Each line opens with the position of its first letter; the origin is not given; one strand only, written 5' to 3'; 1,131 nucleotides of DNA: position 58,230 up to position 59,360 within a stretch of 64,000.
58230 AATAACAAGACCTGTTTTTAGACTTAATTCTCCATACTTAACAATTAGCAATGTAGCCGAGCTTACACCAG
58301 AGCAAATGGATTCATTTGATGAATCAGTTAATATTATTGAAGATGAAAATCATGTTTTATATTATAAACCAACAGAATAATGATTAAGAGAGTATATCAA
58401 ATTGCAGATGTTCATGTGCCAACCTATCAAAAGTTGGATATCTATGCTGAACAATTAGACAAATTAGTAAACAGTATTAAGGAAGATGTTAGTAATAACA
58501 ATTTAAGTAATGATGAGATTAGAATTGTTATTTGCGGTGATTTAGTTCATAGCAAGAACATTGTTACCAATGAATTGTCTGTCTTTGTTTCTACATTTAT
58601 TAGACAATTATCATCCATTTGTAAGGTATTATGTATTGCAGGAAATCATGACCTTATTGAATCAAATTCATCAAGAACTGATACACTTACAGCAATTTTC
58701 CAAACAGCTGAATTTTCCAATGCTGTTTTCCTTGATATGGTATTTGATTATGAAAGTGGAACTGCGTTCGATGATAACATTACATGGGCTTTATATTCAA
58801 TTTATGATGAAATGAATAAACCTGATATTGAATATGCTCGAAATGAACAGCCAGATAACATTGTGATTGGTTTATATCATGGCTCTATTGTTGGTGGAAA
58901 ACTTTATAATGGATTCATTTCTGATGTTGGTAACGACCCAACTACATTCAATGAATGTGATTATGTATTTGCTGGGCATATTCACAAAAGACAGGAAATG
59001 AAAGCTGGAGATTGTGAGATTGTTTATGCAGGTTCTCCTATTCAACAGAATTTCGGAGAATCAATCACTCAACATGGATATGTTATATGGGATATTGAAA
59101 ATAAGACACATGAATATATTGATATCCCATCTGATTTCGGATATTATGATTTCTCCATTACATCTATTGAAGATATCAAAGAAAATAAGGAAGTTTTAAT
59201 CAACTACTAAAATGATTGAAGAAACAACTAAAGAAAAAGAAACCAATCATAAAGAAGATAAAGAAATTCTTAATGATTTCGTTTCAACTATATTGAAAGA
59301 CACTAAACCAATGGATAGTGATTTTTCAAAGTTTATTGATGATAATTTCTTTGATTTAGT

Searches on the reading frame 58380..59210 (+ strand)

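Call 45: search_protein_families(library=phrogs, proteins=[window:58380-59210:+], max_evalue=0.001)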
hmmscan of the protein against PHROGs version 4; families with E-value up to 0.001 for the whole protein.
window:58380-59210:+ (276 aa): 3 families
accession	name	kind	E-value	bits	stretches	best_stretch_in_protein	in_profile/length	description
phrog_100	-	DNA, RNA and nucleotide metabolism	1e-18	68.2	1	47-252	68-264/989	SbcD-like subunit of palindrome specific endonuclease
phrog_1649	-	other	4.1e-09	36.5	1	2-122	35-133/308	metallo-phosphoesterase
phrog_284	-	DNA, RNA and nucleotide metabolism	1.4e-06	28.5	1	16-224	151-361/398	exonuclease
